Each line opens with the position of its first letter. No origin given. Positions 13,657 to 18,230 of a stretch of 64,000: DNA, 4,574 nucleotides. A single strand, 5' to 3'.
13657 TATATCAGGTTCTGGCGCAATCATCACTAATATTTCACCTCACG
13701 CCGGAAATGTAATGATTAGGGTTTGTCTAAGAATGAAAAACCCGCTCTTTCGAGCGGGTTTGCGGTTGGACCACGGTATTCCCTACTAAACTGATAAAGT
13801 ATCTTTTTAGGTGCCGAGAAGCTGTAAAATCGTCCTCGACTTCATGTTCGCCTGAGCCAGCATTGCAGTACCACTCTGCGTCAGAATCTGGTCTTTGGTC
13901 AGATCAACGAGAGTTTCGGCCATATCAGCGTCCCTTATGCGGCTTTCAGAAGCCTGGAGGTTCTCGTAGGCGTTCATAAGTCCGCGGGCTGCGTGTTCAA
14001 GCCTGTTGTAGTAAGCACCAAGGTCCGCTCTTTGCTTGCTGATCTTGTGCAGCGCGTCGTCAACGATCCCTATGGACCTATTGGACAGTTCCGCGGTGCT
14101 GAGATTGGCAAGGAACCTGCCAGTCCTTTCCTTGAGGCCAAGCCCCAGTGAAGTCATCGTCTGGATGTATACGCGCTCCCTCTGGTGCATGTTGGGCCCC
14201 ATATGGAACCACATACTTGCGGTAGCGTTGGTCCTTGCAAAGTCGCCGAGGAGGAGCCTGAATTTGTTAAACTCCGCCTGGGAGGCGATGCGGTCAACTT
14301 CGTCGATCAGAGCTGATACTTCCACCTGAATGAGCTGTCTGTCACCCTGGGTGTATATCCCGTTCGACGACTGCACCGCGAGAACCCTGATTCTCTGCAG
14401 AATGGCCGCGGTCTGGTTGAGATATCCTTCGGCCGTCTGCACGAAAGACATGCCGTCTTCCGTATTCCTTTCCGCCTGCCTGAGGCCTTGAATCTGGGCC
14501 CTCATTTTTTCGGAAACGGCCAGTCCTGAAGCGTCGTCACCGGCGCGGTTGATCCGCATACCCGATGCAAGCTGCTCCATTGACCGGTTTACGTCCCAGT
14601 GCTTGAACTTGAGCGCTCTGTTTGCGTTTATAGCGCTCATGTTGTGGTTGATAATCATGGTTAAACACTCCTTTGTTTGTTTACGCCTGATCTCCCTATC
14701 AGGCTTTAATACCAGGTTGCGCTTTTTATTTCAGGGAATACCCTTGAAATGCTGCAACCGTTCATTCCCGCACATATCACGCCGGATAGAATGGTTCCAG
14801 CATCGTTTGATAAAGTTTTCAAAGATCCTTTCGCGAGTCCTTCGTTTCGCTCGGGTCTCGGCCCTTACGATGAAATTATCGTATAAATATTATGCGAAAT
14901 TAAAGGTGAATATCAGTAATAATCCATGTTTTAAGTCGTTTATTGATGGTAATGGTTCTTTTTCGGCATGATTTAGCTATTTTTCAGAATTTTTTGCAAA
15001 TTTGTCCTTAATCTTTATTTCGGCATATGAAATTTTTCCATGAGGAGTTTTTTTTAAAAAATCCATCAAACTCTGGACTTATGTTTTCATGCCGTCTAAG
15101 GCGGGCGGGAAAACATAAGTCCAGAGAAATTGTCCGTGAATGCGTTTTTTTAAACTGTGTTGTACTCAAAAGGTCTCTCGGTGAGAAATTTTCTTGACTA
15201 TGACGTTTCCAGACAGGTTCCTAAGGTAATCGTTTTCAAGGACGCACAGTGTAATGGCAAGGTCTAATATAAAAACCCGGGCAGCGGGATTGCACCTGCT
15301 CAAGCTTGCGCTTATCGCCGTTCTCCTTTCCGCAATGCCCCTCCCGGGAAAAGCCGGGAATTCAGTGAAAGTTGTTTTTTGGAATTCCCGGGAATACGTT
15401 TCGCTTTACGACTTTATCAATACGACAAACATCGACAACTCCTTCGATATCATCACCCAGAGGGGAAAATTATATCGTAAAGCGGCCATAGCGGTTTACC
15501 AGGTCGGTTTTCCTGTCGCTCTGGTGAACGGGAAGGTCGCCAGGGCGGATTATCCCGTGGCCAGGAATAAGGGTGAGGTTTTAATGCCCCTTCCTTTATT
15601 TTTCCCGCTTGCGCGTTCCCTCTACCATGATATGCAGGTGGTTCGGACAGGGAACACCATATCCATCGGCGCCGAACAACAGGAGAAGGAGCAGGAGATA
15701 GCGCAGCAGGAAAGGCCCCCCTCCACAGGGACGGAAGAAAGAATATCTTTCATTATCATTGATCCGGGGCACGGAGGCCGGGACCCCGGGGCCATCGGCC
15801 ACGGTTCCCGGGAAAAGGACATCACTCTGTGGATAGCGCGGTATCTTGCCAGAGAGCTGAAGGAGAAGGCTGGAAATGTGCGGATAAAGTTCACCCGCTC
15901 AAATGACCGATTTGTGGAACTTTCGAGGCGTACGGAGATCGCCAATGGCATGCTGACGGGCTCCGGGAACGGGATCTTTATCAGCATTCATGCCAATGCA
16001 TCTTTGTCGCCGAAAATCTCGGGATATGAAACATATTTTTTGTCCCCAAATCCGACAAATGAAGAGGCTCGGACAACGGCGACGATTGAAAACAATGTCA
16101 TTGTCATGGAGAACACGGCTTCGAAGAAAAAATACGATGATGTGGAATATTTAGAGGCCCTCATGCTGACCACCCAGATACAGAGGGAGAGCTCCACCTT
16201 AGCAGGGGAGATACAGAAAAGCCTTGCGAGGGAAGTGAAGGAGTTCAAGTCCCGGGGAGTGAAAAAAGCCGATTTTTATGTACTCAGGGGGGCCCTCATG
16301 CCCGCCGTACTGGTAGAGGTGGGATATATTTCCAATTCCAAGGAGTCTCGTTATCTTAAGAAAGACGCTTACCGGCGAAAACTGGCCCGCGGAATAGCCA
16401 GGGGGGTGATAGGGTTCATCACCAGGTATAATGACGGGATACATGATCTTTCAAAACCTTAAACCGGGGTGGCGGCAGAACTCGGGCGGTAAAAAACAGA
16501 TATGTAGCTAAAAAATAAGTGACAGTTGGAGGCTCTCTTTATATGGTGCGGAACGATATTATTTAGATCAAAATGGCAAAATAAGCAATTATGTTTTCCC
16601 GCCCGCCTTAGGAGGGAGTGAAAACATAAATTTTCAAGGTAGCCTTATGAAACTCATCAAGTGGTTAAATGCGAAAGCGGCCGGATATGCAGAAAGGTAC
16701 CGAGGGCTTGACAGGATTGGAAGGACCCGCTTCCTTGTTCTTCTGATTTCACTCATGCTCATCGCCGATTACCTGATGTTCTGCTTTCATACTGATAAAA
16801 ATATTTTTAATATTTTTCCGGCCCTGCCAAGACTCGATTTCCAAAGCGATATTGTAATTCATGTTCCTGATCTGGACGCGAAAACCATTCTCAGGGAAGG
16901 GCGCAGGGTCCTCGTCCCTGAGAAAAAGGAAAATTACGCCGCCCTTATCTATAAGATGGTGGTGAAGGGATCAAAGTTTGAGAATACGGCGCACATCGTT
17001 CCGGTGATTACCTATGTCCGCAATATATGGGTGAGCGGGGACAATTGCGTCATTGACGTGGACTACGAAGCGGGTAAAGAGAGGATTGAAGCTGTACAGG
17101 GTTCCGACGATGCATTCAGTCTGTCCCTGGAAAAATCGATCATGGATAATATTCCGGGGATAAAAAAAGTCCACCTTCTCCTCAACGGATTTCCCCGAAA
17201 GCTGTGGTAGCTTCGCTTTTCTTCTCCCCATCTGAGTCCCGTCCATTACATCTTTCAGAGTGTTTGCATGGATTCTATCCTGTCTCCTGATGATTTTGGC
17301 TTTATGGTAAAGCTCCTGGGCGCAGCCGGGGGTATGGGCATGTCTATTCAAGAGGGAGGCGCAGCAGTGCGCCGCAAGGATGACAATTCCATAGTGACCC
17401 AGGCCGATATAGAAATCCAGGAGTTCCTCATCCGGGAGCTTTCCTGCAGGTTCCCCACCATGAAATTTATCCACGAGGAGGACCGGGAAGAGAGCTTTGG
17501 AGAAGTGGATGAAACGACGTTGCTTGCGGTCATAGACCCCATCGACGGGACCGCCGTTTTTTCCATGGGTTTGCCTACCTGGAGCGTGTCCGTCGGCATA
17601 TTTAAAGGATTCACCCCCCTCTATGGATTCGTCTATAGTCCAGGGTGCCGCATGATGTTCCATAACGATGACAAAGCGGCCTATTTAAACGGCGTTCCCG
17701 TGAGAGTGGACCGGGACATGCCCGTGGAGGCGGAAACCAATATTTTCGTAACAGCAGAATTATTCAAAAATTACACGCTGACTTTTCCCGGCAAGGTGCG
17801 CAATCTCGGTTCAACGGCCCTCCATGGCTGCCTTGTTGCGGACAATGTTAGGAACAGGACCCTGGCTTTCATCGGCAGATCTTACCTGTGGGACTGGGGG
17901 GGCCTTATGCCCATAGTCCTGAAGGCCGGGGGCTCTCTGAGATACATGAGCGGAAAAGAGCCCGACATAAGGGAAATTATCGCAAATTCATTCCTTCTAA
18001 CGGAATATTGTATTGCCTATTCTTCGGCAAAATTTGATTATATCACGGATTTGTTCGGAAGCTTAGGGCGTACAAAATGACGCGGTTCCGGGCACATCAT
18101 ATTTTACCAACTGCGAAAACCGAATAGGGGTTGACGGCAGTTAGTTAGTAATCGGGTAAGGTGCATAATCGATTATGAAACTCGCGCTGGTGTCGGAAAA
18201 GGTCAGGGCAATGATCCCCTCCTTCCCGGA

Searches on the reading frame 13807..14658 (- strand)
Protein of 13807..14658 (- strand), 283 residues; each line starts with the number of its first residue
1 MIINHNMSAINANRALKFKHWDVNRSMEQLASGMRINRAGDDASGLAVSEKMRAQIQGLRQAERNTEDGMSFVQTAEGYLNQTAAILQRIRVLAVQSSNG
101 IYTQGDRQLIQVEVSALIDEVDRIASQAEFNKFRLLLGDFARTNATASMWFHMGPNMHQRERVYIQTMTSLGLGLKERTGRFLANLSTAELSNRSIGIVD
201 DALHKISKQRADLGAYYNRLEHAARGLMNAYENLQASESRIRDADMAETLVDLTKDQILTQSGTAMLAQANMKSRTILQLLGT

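Call 33: find_homologous_proteins(query=window:13807-14658:-, max_evalue=1e-40)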
Query window:13807-14658:- (283 aa): 8000 proteins with E <= 1e-40 among 8000 candidates; the best 120 are listed.
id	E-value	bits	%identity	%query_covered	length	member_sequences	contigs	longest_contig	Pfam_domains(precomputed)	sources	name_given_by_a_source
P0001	2.6e-175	598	100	100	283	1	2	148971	PF00700.28,PF00669.26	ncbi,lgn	-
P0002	7.1e-172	587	99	100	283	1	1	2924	PF00700.28,PF00669.26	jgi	-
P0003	3.2e-167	572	95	100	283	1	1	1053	PF00700.28,PF00669.26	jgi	jgi:flagellin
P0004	4.3e-167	571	95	100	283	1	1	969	PF00700.28,PF00669.26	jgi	jgi:flagellin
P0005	5.3e-167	571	95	100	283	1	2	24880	PF00700.28,PF00669.26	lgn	-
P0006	9.9e-167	570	95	100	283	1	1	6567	PF00700.28,PF00669.26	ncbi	-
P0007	1.0e-166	570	94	100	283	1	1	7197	PF00700.28,PF00669.26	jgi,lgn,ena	jgi:flagellin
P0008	4.0e-166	568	94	100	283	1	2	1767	PF00700.28,PF00669.26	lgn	-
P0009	4.6e-166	568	94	100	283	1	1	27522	PF00700.28,PF00669.26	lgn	-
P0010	7.9e-166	567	93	100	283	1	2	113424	PF00700.28,PF00669.26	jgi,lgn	jgi:flagellin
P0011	8.9e-166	567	94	100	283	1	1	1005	PF00700.28,PF00669.26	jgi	-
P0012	1.7e-165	566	94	100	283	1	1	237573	PF00700.28,PF00669.26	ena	-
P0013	2.4e-165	566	94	100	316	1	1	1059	PF00700.28,PF00669.26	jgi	jgi:flagellin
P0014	3.0e-165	565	93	100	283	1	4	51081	PF00700.28,PF00669.26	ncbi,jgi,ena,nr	ncbi:MAG TPA: flagellin [Spirochaetota bacterium]|nr:flagellin [Spirochaetota bacterium]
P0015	3.3e-165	565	94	100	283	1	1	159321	PF00700.28,PF00669.26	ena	-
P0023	2.2e-164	563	94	100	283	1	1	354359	PF00700.28,PF00669.26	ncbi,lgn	-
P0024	4.3e-164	562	93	100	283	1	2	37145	PF00700.28,PF00669.26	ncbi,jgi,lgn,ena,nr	ncbi:MAG: flagellin [Spirochaetes bacterium]|nr:flagellin [Spirochaetota bacterium]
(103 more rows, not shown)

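Call 34: find_encoding_contigs(protein=P0023, flank=10000, max_places=2)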
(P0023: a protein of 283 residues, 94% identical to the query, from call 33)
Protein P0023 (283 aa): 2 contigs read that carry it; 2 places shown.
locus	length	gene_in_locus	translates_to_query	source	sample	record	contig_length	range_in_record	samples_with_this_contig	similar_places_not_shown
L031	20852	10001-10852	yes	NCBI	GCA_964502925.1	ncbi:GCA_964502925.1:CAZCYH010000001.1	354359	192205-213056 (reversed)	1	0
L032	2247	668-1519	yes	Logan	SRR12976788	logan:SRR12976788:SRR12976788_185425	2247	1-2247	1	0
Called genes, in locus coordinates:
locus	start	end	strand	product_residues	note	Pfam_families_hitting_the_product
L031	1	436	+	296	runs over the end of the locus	-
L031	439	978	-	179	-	PF05036:SPOR (weak)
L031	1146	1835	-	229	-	PF00849:PseudoU_synth_2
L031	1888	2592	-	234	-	PF08239:SH3_3 (weak)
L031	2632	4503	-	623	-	PF00501:AMP-binding, PF23562:AMP-binding_C_3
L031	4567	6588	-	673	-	PF01590:GAF, PF13185:GAF_2 (weak), PF13492:GAF_3 (faint), PF01966:HD (weak), PF13487:HD_5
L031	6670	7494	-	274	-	PF00459:Inositol_P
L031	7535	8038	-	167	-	-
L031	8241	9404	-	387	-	PF01520:Amidase_3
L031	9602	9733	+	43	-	-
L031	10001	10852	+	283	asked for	PF00669:Flagellin_N, PF00700:Flagellin_C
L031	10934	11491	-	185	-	PF10469:AKAP7_NLS, PF02834:LigT_PEase, PF13563:2_5_RNA_ligase2 (weak), PF02834:LigT_PEase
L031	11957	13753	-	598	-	PF01368:DHH (weak)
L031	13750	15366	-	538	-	PF08447:PAS_3, PF00989:PAS, PF08448:PAS_4, PF13188:PAS_8, PF13426:PAS_9, PF08447:PAS_3, PF07228:SpoIIE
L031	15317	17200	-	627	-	PF11412:DsbD_N (weak), PF02683:DsbD_TM, PF13899:Thioredoxin_7 (weak)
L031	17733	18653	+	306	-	PF01694:Rhomboid, PF08551:DUF1751 (weak)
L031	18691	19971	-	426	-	-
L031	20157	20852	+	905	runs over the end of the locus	PF01326:PPDK_N, PF00391:PEP-utilizers, PF02896:PEP-utilizers_C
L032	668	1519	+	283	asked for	PF00669:Flagellin_N, PF00700:Flagellin_C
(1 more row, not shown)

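Call 35: find_encoding_contigs(protein=P0012, flank=10000, max_places=2)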
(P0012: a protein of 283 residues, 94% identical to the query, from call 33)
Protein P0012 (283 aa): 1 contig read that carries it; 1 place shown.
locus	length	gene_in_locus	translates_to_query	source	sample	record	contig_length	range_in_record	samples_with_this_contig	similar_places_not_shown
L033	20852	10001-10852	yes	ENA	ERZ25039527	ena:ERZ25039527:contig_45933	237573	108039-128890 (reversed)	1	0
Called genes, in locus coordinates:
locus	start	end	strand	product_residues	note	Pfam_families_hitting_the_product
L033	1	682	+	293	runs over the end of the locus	-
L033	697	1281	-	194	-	PF05036:SPOR (weak)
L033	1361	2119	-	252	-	PF01479:S4, PF00849:PseudoU_synth_2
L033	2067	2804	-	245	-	PF08239:SH3_3 (weak)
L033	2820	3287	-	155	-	PF23562:AMP-binding_C_3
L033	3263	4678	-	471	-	PF00501:AMP-binding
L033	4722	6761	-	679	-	PF01590:GAF, PF13185:GAF_2 (weak), PF01966:HD (faint), PF13487:HD_5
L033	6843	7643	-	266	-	PF00459:Inositol_P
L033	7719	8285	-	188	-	-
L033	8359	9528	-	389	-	PF01520:Amidase_3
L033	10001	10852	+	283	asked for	PF00669:Flagellin_N, PF00700:Flagellin_C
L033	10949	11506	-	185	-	PF02834:LigT_PEase (weak), PF10469:AKAP7_NLS (weak), PF13563:2_5_RNA_ligase2 (weak), PF02834:LigT_PEase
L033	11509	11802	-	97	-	PF02686:GatC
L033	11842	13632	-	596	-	PF01368:DHH (weak)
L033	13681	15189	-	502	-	PF13188:PAS_8 (faint), PF08447:PAS_3, PF00989:PAS, PF08448:PAS_4, PF13426:PAS_9, PF08447:PAS_3, PF07228:SpoIIE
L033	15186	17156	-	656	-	PF11412:DsbD_N, PF02683:DsbD_TM, PF13899:Thioredoxin_7 (faint)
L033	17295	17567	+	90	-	-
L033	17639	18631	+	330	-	PF01694:Rhomboid, PF08551:DUF1751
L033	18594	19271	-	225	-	PF07947:YhhN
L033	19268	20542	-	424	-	PF09861:Lar_N, PF21113:LarA_C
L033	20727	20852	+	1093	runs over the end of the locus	PF08269:dCache_2, PF17200:sCache_2, PF17201:Cache_3-Cache_2, PF02743:dCache_1, PF17200:sCache_2, PF17201:Cache_3-Cache_2, PF00989:PAS, PF13188:PAS_8, +10 more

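Call 36: find_encoding_contigs(protein=P0001, flank=10000, max_places=3)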
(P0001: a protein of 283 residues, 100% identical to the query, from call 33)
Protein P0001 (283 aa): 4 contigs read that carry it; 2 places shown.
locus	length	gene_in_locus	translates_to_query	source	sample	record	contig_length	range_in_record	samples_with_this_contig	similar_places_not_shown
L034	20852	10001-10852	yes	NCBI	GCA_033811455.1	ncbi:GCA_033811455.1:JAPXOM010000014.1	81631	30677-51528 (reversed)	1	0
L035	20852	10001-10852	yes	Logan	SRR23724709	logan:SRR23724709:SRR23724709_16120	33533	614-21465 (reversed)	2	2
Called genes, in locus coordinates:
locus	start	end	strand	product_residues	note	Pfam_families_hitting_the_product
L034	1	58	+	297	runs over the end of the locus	-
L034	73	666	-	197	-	-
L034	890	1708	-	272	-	PF01479:S4, PF00849:PseudoU_synth_2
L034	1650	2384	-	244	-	-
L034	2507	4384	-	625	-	PF00501:AMP-binding, PF23562:AMP-binding_C_3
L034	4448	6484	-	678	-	PF01590:GAF, PF13185:GAF_2 (faint), PF01966:HD (faint), PF13487:HD_5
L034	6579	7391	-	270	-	PF00459:Inositol_P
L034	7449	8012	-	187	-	-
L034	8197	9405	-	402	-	PF01520:Amidase_3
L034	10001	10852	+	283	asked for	PF00669:Flagellin_N, PF00700:Flagellin_C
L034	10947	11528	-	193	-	PF02834:LigT_PEase, PF13563:2_5_RNA_ligase2, PF02834:LigT_PEase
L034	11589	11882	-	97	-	PF02686:GatC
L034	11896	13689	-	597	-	PF01368:DHH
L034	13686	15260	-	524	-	PF08447:PAS_3, PF00989:PAS, PF08448:PAS_4, PF13188:PAS_8 (weak), PF08447:PAS_3, PF13426:PAS_9, PF07228:SpoIIE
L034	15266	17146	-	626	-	PF02683:DsbD_TM, PF13899:Thioredoxin_7 (weak)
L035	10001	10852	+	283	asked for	PF00669:Flagellin_N, PF00700:Flagellin_C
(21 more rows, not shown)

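Call 57: find_encoding_contigs(protein=P0005, flank=10000, max_places=2)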
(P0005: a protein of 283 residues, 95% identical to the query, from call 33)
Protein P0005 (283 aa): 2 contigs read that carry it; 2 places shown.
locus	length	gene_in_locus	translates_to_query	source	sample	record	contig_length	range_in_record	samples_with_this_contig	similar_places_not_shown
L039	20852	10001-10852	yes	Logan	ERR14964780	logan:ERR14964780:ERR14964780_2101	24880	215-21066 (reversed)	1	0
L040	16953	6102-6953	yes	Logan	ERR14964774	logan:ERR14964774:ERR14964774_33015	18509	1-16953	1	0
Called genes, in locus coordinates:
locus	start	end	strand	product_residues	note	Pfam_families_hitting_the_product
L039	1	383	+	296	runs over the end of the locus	-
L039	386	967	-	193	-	PF05036:SPOR (weak)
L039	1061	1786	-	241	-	PF01479:S4, PF00849:PseudoU_synth_2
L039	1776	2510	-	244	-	PF08239:SH3_3 (weak)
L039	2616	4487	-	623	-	PF00501:AMP-binding, PF23562:AMP-binding_C_3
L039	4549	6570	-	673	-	PF01590:GAF, PF13185:GAF_2 (weak), PF13492:GAF_3 (faint), PF01966:HD (weak), PF13487:HD_5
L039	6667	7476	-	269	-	PF00459:Inositol_P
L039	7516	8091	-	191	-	-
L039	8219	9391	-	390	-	PF01520:Amidase_3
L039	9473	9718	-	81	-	-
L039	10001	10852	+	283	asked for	PF00669:Flagellin_N, PF00700:Flagellin_C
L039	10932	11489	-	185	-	PF10469:AKAP7_NLS (weak), PF02834:LigT_PEase, PF13563:2_5_RNA_ligase2, PF02834:LigT_PEase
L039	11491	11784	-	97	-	PF02686:GatC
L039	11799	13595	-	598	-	PF01368:DHH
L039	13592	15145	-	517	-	PF00989:PAS (weak), PF08447:PAS_3, PF00989:PAS, PF08448:PAS_4, PF13188:PAS_8, PF08447:PAS_3, PF13426:PAS_9, PF07228:SpoIIE, +1 more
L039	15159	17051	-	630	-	PF11412:DsbD_N, PF02683:DsbD_TM, PF13899:Thioredoxin_7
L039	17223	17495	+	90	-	-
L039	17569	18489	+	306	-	PF01694:Rhomboid, PF08551:DUF1751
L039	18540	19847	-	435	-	-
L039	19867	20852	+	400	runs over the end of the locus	?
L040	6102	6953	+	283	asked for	PF00669:Flagellin_N, PF00700:Flagellin_C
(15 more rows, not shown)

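Call 58: find_encoding_contigs(protein=P0024, flank=10000, max_places=2)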
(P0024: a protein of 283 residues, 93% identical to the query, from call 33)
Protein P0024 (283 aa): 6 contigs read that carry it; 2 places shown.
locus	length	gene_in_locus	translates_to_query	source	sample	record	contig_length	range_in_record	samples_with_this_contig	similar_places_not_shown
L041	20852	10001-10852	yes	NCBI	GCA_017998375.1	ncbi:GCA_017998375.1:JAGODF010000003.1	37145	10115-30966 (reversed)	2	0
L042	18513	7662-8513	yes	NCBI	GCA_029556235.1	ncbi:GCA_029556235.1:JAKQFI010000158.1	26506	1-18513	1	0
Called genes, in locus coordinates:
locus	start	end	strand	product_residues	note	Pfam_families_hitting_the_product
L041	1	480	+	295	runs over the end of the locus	-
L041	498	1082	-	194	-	-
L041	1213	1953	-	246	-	PF01479:S4, PF00849:PseudoU_synth_2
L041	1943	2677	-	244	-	-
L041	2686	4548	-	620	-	PF00501:AMP-binding, PF23562:AMP-binding_C_3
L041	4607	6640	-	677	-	PF01590:GAF, PF13185:GAF_2 (weak), PF01966:HD (weak), PF13487:HD_5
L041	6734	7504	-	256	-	PF00459:Inositol_P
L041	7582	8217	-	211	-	-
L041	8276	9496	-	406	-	PF01520:Amidase_3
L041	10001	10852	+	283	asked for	PF00669:Flagellin_N, PF00700:Flagellin_C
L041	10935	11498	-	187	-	PF02834:LigT_PEase, PF13563:2_5_RNA_ligase2 (weak), PF10469:AKAP7_NLS (faint), PF02834:LigT_PEase (weak)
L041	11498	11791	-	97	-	PF02686:GatC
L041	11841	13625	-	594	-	-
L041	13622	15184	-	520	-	PF08447:PAS_3, PF00989:PAS, PF08448:PAS_4, PF13188:PAS_8, PF08447:PAS_3, PF13426:PAS_9, PF07228:SpoIIE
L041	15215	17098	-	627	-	PF11412:DsbD_N (faint), PF02683:DsbD_TM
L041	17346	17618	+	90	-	-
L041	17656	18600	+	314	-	PF01694:Rhomboid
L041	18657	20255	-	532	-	PF00656:Peptidase_C14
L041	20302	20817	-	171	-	-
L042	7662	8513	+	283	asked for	PF00669:Flagellin_N, PF00700:Flagellin_C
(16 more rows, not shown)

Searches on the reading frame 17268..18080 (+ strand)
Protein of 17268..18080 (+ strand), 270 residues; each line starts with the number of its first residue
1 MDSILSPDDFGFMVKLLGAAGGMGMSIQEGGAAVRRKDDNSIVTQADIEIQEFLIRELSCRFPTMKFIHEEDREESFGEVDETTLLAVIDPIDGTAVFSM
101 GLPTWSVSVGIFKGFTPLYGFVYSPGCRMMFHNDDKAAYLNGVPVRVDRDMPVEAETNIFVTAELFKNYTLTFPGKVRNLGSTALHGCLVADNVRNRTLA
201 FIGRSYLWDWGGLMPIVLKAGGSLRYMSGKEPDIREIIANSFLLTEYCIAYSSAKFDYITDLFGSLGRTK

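Call 19: find_encoding_contigs(protein=window:17268-18080:+, flank=10000, max_places=4)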
Protein window:17268-18080:+ (270 aa): 1 contig read that carries it; 1 place shown.
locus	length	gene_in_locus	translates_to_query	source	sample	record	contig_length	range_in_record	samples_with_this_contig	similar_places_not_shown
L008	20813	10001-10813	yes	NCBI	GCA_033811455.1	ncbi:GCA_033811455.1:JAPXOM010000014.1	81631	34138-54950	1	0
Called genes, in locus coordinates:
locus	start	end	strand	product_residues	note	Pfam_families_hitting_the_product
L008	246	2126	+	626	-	PF02683:DsbD_TM, PF13899:Thioredoxin_7 (weak)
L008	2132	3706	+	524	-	PF08447:PAS_3, PF00989:PAS, PF08448:PAS_4, PF13188:PAS_8 (weak), PF08447:PAS_3, PF13426:PAS_9, PF07228:SpoIIE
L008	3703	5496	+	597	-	PF01368:DHH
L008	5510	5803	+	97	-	PF02686:GatC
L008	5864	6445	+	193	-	PF02834:LigT_PEase, PF13563:2_5_RNA_ligase2, PF02834:LigT_PEase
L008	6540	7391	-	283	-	PF00669:Flagellin_N, PF00700:Flagellin_C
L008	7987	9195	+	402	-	PF01520:Amidase_3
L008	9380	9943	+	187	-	-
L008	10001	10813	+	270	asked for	PF00459:Inositol_P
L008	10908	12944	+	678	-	PF01590:GAF, PF13185:GAF_2 (faint), PF01966:HD (faint), PF13487:HD_5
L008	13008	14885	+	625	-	PF00501:AMP-binding, PF23562:AMP-binding_C_3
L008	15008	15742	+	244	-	-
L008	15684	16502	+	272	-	PF01479:S4, PF00849:PseudoU_synth_2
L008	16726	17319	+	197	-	-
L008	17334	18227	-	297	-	-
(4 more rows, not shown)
